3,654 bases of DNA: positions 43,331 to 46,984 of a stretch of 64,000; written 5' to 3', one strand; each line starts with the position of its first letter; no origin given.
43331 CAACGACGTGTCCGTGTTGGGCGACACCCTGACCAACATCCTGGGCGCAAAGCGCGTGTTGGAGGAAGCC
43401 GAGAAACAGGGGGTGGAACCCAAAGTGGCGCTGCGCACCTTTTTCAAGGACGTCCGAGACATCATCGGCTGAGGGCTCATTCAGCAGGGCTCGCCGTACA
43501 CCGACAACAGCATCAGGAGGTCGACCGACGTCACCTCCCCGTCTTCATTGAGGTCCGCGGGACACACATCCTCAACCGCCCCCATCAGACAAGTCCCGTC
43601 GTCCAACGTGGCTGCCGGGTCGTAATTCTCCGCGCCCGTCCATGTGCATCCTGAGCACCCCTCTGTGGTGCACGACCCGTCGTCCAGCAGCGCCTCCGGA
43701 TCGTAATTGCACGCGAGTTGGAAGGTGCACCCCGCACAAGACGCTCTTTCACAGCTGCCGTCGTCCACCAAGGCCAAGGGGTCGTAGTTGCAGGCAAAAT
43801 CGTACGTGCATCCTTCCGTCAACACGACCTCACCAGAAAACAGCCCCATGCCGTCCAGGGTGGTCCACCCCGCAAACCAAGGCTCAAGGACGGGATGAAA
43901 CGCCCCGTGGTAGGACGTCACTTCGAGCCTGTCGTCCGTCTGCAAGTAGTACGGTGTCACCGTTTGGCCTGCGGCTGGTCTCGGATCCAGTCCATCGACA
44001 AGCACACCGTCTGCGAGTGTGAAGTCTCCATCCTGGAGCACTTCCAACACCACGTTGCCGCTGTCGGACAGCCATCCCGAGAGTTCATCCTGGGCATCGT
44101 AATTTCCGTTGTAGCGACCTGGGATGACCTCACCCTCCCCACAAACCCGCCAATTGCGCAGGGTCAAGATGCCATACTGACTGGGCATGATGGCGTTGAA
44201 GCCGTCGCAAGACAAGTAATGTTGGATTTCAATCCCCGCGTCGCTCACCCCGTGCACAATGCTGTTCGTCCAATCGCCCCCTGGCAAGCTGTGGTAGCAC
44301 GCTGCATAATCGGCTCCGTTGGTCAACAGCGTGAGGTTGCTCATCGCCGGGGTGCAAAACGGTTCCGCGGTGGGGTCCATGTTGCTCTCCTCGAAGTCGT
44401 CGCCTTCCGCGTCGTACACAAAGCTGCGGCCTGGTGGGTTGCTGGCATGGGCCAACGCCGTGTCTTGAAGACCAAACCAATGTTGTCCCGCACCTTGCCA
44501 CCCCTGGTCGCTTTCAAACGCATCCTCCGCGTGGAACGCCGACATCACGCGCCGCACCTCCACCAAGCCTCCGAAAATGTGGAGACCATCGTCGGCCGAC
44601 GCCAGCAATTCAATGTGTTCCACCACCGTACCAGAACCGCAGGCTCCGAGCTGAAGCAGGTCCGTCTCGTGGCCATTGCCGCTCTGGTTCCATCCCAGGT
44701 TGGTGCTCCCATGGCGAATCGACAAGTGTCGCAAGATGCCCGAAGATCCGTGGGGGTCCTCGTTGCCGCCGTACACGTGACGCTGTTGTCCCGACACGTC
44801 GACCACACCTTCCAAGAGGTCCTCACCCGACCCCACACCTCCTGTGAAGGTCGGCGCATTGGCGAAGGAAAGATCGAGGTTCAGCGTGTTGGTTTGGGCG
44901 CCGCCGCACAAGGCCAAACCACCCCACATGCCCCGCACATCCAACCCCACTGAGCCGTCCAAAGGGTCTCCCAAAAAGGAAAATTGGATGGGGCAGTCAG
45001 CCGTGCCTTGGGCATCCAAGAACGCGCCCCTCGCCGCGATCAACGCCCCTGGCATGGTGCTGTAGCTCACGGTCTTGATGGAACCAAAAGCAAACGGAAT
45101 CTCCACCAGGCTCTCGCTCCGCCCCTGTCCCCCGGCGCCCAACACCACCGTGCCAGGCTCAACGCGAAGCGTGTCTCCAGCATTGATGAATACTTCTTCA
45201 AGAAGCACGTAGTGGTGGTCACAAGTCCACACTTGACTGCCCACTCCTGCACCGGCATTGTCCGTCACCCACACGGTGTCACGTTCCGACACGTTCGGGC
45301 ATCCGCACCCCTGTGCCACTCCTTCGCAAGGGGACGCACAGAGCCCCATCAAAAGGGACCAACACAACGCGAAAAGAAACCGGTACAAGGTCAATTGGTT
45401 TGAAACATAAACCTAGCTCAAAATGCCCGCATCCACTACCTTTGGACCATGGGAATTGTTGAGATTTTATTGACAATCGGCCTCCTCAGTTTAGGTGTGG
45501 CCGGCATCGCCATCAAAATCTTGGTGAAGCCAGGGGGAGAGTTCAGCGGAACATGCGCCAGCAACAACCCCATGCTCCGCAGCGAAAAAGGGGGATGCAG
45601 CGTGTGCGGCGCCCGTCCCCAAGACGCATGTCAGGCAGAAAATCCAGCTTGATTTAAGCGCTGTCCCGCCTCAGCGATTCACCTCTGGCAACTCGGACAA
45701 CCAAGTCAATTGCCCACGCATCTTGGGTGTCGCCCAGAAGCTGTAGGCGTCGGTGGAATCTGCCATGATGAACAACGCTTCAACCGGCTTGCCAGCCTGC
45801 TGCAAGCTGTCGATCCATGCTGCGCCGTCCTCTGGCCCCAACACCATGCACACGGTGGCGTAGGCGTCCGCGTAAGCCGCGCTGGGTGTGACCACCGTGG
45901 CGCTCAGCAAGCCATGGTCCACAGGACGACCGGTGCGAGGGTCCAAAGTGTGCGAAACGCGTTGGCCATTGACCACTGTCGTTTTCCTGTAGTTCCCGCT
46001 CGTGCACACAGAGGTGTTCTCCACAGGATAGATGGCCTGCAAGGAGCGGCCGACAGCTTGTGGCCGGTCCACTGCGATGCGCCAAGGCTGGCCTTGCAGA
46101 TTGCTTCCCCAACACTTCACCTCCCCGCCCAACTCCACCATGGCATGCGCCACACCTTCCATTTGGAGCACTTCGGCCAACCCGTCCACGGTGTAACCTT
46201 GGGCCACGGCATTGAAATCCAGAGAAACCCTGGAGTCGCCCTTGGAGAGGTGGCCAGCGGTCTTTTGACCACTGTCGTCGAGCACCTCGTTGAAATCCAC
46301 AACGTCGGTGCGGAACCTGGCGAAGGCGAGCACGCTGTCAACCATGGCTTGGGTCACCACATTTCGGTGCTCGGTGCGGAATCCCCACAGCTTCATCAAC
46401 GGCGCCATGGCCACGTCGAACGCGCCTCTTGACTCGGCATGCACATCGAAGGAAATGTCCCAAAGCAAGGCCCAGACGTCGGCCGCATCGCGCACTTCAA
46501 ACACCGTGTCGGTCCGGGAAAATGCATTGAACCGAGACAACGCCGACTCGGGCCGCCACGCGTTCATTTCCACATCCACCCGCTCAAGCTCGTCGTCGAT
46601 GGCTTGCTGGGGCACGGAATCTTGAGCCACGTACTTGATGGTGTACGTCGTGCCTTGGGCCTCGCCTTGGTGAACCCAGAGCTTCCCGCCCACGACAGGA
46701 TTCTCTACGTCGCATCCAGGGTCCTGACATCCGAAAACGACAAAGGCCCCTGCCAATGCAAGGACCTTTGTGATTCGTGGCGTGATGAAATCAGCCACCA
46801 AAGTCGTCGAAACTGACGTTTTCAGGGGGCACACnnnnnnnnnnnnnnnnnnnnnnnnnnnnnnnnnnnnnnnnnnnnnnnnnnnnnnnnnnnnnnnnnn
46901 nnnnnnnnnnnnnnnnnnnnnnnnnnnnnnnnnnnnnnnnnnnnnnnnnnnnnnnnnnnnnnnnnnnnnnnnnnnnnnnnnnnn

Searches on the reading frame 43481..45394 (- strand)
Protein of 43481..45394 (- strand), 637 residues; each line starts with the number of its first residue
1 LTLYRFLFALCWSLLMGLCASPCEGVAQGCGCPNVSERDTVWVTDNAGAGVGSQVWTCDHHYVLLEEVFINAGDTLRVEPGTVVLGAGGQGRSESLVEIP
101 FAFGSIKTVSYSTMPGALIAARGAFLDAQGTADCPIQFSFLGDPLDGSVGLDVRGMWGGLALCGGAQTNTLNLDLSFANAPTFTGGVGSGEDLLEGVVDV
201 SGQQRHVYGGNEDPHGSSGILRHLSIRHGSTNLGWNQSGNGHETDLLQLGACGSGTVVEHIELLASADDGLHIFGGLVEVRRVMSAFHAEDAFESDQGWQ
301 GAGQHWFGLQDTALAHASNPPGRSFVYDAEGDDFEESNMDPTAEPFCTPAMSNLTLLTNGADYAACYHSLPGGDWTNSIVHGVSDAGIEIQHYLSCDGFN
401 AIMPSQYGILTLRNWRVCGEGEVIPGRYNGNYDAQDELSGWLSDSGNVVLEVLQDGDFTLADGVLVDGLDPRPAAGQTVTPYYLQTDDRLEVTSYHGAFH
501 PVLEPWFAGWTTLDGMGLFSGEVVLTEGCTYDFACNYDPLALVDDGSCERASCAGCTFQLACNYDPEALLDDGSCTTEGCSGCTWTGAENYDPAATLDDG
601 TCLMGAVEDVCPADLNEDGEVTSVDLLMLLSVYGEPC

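Call 13: search_protein_families(library=pfam, proteins=[window:43481-45394:-], max_evalue=1)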
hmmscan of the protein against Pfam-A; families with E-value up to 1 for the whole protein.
window:43481-45394:- (637 aa): 2 families
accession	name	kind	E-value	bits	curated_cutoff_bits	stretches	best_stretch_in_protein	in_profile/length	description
PF00404.24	Dockerin_1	-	0.0086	16.7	22.9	1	613-629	36-52/57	Dockerin type I domain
PF20477.3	DUF6719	-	0.9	9.9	27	0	597-621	43-67/78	Family of unknown function (DUF6719)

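Call 14: search_protein_families(library=ncbifam, proteins=[window:43481-45394:-], max_evalue=1)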
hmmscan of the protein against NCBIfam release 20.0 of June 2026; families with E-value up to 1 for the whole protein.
window:43481-45394:- (637 aa): 0 families

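Call 61: find_homologous_proteins(query=window:43481-45394:-, max_evalue=1e-10)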
Query window:43481-45394:- (637 aa): 125 proteins with E <= 1e-10 among 8000 candidates; the best 120 are listed.
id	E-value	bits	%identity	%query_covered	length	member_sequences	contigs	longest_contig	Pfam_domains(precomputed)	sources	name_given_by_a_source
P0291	0.0e+0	1358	90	100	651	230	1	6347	PF28492.1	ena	-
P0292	0.0e+0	1293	86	100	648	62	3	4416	PF28492.1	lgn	-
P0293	7.4e-293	991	63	99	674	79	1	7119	PF28492.1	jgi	-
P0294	2.2e-292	990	62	100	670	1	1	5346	PF28492.1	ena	-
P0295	4.6e-292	988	63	99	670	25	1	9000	PF28492.1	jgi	jgi:hypothetical protein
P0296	1.0e-288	977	62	99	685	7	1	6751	PF28492.1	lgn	-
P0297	5.0e-288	975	63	95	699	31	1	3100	PF28492.1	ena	-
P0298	5.9e-288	975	64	96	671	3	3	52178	PF28492.1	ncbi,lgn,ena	-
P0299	7.0e-288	975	63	98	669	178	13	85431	PF28492.1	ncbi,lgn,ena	-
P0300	1.5e-287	974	62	99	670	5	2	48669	PF28492.1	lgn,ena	-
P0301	5.2e-287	972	63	96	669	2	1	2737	PF28492.1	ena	-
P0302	2.2e-286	970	62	99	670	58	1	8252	PF28492.1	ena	-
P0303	1.7e-284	963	63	96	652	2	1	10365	PF28492.1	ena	-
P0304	8.5e-284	961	63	96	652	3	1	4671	PF28492.1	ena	-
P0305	4.9e-282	955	63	96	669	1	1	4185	PF28492.1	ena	-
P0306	4.5e-276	936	61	96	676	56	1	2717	PF28492.1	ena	-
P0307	1.9e-275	934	64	100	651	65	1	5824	PF28492.1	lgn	-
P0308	6.9e-272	922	64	97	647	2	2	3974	PF28492.1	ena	-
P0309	2.6e-261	887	58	95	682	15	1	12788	PF28492.1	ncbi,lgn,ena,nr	ncbi:MAG: hypothetical protein O2791_05995 [Bacteroidetes bacterium]|nr:hypothetical protein [Bacter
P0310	6.7e-248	843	59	95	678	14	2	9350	PF28492.1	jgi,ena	-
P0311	1.5e-245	835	61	95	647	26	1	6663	PF28492.1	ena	-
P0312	1.6e-245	835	57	95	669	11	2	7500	PF28492.1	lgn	-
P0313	3.1e-245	834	57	95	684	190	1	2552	PF28492.1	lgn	-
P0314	2.3e-243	828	56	100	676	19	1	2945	PF28492.1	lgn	-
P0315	3.0e-242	824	56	100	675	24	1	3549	PF28492.1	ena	-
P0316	1.6e-241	821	58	96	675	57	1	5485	PF28492.1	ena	-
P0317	1.1e-240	819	55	99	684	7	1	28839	PF28492.1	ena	-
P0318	3.2e-240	817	56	99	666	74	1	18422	PF28492.1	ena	-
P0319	3.8e-239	814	60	95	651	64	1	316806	PF28492.1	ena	-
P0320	5.1e-237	807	54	100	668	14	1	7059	PF28492.1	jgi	-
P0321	1.9e-235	801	57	99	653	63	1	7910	PF28492.1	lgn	-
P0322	3.9e-235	800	54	98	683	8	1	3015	PF28492.1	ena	-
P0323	4.6e-234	797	58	95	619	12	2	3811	PF28492.1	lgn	-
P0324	6.2e-222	757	57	96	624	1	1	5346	PF28492.1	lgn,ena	-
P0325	1.4e-220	752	66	77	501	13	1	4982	PF28492.1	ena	-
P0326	1.2e-219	749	58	95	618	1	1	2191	PF28492.1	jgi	jgi:hypothetical protein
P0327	2.3e-219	748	58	95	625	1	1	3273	PF28492.1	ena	-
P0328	3.2e-219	748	58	95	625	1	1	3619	PF28492.1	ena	-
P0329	4.7e-219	747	58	95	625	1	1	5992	PF28492.1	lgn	-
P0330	1.5e-218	746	58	95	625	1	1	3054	PF28492.1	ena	-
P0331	1.5e-218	745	58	95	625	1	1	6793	PF28492.1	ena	-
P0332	3.1e-218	744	57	98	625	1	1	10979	PF28492.1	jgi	jgi:hypothetical protein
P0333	3.9e-218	744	56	99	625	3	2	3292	PF28492.1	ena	-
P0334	6.9e-217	740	56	98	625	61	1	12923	PF28492.1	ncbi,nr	ncbi:MAG: hypothetical protein VXY03_02945 [Bacteroidota bacterium]|nr:hypothetical protein [Bactero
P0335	1.5e-216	739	56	98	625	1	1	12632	PF28492.1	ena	-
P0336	3.8e-216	738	56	98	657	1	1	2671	PF28492.1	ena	-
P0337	1.2e-215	736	57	95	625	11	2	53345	PF28492.1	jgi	jgi:hypothetical protein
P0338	1.3e-215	736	57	97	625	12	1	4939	PF28492.1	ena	-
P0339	6.3e-214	730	57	95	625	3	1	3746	PF28492.1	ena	-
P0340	2.9e-212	725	55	98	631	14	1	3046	PF28492.1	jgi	-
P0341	2.6e-209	715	54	99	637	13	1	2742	PF28492.1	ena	-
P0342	1.2e-207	709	66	74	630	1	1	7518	PF28492.1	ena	-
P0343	3.8e-187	642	59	79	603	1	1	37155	PF28492.1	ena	-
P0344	7.5e-161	555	69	54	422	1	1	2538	PF28492.1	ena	-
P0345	7.4e-135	469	71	47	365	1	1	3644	PF28492.1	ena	-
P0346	1.0e-133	465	38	99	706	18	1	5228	PF28492.1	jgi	-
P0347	1.3e-132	462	41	98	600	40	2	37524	PF28492.1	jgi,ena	jgi:hypothetical protein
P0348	1.9e-131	458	40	98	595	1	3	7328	PF28492.1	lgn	-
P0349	7.4e-130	452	42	96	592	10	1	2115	PF28492.1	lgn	-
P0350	3.9e-127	443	54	60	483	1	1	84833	PF28492.1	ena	-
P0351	6.7e-126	439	39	95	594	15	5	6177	PF28492.1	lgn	-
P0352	9.1e-126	439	39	98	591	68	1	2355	PF28492.1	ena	-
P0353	3.0e-122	427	40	98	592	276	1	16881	PF28492.1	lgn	-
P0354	3.2e-114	401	37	95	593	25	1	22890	PF28492.1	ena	-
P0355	6.5e-111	390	39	100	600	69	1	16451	PF28492.1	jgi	jgi:hypothetical protein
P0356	2.2e-110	388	39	100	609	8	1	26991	PF28492.1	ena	-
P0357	1.5e-109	385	39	95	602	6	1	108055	PF28492.1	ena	-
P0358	1.3e-108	382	38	95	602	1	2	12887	PF28492.1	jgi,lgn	jgi:hypothetical protein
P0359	6.3e-108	380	38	100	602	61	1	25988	PF28492.1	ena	-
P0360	3.2e-107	378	39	95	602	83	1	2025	PF28492.1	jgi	jgi:hypothetical protein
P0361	1.2e-106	376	39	95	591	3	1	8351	PF28492.1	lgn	-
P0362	1.9e-102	362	33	81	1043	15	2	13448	PF13573.13,PF18962.8,PF28492.1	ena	-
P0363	1.8e-101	359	37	100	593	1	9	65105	PF28492.1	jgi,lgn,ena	-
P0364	2.3e-101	358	37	100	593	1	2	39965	PF28492.1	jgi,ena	-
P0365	3.0e-101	358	37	100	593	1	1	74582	PF28492.1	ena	-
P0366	1.1e-100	356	37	100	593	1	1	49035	PF28492.1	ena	-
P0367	4.8e-100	354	38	96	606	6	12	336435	PF28492.1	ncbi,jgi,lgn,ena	-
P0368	4.1e-97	344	36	99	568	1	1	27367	PF28492.1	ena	-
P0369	5.5e-97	344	37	96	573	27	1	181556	PF28492.1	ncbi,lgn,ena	-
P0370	2.0e-92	329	50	51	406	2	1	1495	PF28492.1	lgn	-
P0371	2.7e-91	325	61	44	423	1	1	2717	PF28492.1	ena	-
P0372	1.4e-90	323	35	96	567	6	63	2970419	PF28492.1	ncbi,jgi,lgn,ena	-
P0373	1.8e-89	319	35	100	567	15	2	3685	PF28492.1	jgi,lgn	jgi:hypothetical protein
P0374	3.2e-87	312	34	98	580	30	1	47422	PF28492.1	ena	-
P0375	6.5e-87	310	36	96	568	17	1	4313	PF28492.1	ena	-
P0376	3.8e-86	308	35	100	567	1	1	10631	PF28492.1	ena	-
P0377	3.9e-84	301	37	96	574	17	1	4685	PF28492.1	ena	-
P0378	2.4e-83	299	36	98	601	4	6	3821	PF28492.1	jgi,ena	-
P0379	8.1e-82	294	35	100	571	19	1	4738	PF28492.1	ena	-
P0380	1.7e-81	293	34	100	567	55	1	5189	PF28492.1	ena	-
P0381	2.8e-80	289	35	100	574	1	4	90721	PF28492.1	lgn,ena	-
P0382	1.5e-77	280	39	71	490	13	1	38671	PF28492.1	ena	-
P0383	2.9e-69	252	33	73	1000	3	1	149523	PF18962.8,PF28492.1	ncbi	-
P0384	4.2e-61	225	28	78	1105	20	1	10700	PF28492.1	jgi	-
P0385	3.3e-58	216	31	73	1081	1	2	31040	PF28492.1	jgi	-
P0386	2.8e-53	199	30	76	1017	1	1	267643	PF18962.8,PF28492.1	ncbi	ncbi:MAG: T9SS type A sorting domain-containing protein [Bacteroidota bacterium]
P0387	4.3e-52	195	30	75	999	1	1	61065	PF18962.8,PF28492.1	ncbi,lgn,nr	ncbi:MAG: T9SS type A sorting domain-containing protein [Bacteroidia bacterium]|nr:T9SS type A sorti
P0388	1.6e-46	177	34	61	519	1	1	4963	PF18962.8,PF28492.1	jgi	-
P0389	3.7e-46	176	34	61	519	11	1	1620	PF18962.8,PF28492.1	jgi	jgi:hypothetical protein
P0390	1.7e-45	174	34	61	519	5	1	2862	PF18962.8,PF28492.1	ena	-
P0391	1.3e-41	161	34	76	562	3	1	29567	PF18962.8,PF28492.1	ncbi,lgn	ncbi:MAG: T9SS type A sorting domain-containing protein [Rhodothermales bacterium]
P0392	4.0e-41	159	26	79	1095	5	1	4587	PF28492.1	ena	-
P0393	1.3e-39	154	32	76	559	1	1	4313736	PF18962.8,PF28492.1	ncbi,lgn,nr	ncbi:MAG: T9SS type A sorting domain-containing protein [Ignavibacteriae bacterium]|nr:T9SS type A s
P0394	1.0e-38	151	32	75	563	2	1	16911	PF18962.8,PF13860.13,PF28492.1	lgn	-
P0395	1.2e-32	131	29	76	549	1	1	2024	PF28492.1,PF18911.7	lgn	-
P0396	2.6e-30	123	28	48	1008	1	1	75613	PF18962.8,PF28492.1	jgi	jgi:hypothetical protein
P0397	1.8e-29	121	32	54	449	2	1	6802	PF28492.1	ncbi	-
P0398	5.9e-29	119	29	73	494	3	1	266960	PF28492.1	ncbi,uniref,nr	ncbi:hypothetical protein EDD80_106192 [Anseongella ginsenosidimutans]|uniref:Uncharacterized protei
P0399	1.6e-28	118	30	73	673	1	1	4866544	PF28492.1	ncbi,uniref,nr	ncbi:hypothetical protein FUAX_02980 [Fulvitalea axinellae]|uniref:Uncharacterized protein n=1 Tax=F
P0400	2.0e-28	117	29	73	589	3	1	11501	PF28492.1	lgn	-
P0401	5.3e-26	109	29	80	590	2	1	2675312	PF18962.8,PF28492.1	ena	-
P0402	1.9e-24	104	26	69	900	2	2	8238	PF28492.1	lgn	-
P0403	1.6e-23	101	26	72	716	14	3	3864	PF28492.1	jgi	jgi:hypothetical protein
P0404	2.2e-23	101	29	73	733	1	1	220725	PF02469.28,PF28492.1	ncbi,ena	-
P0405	5.4e-23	99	30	72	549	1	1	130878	PF28492.1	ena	-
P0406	1.2e-21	95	33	43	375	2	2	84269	PF28492.1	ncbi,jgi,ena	-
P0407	3.3e-21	93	27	36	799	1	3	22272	PF28492.1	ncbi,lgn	ncbi:MAG: hypothetical protein ACWA5X_05760 [bacterium]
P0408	5.6e-21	93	28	81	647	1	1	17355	PF28492.1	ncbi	-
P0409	6.7e-19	86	27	84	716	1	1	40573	PF28492.1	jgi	jgi:trimeric autotransporter adhesin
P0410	2.8e-12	64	28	49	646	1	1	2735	PF28492.1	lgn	-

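Call 63: list_cluster_members(proteins=[P0372, P0367, P0369, P0299, P0309, P0177, P0207])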
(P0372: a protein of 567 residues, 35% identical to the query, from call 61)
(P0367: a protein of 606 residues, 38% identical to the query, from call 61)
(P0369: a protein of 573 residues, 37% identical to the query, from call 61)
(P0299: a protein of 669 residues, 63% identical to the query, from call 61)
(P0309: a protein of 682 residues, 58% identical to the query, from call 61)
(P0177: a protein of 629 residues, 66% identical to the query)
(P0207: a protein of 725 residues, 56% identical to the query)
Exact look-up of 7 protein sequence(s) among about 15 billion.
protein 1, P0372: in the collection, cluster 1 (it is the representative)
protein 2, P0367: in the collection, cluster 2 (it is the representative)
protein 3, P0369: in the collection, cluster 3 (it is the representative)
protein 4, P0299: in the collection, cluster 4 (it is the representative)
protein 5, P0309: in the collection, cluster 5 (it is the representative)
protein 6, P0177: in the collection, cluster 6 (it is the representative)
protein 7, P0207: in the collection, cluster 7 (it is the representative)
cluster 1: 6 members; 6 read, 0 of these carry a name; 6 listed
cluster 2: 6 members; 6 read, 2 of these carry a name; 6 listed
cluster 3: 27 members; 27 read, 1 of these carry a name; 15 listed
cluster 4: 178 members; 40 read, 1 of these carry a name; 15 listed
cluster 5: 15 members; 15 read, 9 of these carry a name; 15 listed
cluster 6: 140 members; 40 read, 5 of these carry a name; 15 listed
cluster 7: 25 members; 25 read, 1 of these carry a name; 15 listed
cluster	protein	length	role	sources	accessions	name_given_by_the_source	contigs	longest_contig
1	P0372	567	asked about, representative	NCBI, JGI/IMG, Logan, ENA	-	-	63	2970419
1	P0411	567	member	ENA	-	-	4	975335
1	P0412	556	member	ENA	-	-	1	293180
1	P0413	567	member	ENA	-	-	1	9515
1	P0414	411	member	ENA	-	-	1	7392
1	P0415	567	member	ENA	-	-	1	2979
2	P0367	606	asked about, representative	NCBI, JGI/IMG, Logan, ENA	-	-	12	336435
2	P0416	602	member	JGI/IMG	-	hypothetical protein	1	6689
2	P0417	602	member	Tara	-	strand:+ start:4760 stop:6568 length:1809 start_codon:yes stop_codon:yes ...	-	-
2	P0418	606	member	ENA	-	-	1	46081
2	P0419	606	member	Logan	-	-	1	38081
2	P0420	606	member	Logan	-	-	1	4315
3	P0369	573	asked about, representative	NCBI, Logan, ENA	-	-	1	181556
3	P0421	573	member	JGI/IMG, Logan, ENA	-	hypothetical protein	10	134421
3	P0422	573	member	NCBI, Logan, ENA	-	-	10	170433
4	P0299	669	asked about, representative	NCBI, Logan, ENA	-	-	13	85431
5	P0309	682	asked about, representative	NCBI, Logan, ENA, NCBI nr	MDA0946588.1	MAG: hypothetical protein O2791_05995 [Bacteroidetes bacterium] | hypothetical protein [Bacteroidota bacterium]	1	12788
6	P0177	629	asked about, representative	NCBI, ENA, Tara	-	strand:- start:1238 stop:3127 length:1890 start_codon:yes stop_codon:yes ...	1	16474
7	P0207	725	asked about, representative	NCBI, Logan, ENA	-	-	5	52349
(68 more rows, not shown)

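Call 64: find_encoding_contigs(protein=P0372, flank=6000, max_places=3)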
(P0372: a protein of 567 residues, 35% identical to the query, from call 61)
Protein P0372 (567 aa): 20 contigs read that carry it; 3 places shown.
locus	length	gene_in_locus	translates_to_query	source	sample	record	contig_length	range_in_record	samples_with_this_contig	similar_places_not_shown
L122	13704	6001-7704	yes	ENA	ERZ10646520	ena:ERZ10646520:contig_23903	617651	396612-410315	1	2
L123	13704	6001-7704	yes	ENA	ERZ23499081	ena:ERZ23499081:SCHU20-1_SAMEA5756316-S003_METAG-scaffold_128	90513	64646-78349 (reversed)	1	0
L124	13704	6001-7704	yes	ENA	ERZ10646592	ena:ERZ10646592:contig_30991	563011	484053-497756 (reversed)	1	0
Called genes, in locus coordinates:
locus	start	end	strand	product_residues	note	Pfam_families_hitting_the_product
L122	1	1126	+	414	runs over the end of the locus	PF03116:NQR2_RnfD_RnfE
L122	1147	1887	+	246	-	PF04205:FMN_bind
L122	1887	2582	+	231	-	PF02508:Rnf-Nqr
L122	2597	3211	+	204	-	PF02508:Rnf-Nqr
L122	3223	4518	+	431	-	PF00111:Fer2, PF00970:FAD_binding_6 (faint), PF00175:NAD_binding_1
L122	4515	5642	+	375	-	PF02424:ApbE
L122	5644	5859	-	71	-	-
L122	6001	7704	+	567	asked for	PF28492:Beta_helix_4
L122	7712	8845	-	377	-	PF09411:PagL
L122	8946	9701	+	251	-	PF01503:PRA-PH (faint), PF03819:MazG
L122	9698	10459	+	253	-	PF10988:DUF2807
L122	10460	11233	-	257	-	PF00657:Lipase_GDSL (weak), PF13472:Lipase_GDSL_2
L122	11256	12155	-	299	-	-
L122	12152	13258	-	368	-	PF00383:dCMP_cyt_deam_1, PF14437:MafB19-deam (weak), PF01872:RibD_C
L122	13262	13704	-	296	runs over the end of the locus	PF00763:THF_DHG_CYH, PF02882:THF_DHG_CYH_C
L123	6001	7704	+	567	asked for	PF28492:Beta_helix_4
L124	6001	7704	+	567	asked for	PF28492:Beta_helix_4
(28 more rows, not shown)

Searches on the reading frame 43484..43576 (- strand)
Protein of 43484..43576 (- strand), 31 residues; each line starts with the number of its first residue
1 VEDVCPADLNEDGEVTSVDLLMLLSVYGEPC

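Call 23: search_protein_families(library=pfam, proteins=[window:43484-43576:-], max_evalue=10)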
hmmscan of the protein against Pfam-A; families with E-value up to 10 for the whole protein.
seq(31 aa): 1 family
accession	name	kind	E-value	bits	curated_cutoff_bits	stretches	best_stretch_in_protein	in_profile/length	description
PF00404.24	Dockerin_1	-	0.00017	22.1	22.9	1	7-23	36-52/57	Dockerin type I domain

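Call 24: search_protein_families(library=ncbifam, proteins=[window:43484-43576:-], max_evalue=10)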
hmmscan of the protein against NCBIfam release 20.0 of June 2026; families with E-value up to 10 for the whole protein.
seq(31 aa): 1 family
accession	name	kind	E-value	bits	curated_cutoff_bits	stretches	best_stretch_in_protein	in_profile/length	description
NF041540.1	dockerin_GC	domain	0.015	15.7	29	1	5-27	1-30/67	GC-type dockerin domain-anchored protein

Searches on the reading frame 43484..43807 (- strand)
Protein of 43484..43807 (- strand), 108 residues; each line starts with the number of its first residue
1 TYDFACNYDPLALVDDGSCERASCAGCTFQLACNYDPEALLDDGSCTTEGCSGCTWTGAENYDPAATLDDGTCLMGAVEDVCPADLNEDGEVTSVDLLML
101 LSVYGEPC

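Call 74: predict_structure(alignment_id=A4)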
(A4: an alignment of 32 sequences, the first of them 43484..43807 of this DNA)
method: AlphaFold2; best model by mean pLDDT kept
length: 108 residues; sequences in the alignment: 32
mean_pLDDT: 83.7   pTM: 0.48
mean pLDDT of the five models: 83.7, 82.5, 82.4, 80.8, 80.3
residues with pLDDT >= 90: 32; 70-90: 64; 50-70: 12; < 50: 0
segments of 3 or more residues with pLDDT < 50: none
pLDDT, mean of each block of 10 residues (from residue 1): 71 75 85 89 87 92 92 79 84 91 76
secondary structure, 60 per line:
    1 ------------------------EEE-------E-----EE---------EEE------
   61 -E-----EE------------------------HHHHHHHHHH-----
elements in order: E25-27 E52-54 H94-103

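Call 76: fold_search(model_id=the predicted structure, library=pdb)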
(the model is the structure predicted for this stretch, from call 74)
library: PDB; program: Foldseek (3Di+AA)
matches with E <= 10: 0; with E <= 0.001: 0
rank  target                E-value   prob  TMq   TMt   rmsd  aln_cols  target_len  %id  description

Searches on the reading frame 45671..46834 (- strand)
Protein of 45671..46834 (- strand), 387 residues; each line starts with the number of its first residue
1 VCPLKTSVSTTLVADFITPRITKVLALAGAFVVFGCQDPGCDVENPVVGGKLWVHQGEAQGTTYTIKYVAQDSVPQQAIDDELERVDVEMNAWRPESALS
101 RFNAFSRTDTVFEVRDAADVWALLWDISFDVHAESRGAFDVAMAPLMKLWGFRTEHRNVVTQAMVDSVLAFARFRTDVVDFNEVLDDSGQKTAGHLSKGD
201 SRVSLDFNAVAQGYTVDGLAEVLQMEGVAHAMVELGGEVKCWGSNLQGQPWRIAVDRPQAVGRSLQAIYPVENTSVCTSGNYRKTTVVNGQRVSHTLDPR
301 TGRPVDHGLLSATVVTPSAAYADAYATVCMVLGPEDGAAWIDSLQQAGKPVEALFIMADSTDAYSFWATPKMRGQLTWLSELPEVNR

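Call 38: search_protein_families(library=pfam, proteins=[window:45671-46834:-], max_evalue=0.01)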
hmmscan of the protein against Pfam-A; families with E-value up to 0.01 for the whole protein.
window:45671-46834:- (387 aa): 1 family
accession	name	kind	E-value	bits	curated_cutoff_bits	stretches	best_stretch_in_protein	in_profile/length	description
PF02424.20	ApbE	-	6.3e-74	249.3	25.6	1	61-345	2-259/266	ApbE family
